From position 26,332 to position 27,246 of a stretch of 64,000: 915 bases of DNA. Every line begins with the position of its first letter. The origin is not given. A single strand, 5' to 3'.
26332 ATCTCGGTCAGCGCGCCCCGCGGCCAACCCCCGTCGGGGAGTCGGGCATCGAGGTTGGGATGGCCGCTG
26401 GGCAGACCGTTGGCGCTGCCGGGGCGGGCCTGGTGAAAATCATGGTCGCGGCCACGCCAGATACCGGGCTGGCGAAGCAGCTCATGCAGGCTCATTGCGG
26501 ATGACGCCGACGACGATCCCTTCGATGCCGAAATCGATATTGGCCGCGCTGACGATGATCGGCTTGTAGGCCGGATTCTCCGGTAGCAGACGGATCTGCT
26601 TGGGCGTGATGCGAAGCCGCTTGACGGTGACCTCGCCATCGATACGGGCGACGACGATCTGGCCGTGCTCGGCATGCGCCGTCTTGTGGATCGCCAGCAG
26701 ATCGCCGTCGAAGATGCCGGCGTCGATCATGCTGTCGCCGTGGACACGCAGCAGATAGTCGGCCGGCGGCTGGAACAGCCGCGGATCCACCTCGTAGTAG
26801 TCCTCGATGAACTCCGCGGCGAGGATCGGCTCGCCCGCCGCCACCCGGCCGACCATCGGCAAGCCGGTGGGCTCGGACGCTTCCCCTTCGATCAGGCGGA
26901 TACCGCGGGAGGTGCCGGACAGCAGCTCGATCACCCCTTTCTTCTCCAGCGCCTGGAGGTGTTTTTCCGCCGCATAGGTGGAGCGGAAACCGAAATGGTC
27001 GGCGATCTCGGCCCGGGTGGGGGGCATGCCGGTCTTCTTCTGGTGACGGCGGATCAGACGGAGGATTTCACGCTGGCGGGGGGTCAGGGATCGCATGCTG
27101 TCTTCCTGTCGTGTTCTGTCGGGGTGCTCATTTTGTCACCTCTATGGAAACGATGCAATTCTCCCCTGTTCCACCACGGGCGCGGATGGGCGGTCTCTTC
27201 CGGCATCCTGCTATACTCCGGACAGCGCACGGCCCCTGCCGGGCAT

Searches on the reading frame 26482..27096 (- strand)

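Call 75: search_protein_families(library=pfam, proteins=[window:26482-27096:-], max_evalue=0.00001)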
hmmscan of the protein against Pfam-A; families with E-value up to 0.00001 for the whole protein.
window:26482-27096:- (204 aa): 2 families
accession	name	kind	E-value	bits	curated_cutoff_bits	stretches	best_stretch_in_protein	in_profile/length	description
PF00717.28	Peptidase_S24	-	1.1e-35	122.3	23.3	1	80-196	1-116/116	Peptidase S24-like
PF01726.22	LexA_DNA_bind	-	3.2e-26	91.3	23.7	1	1-65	1-65/65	LexA DNA binding domain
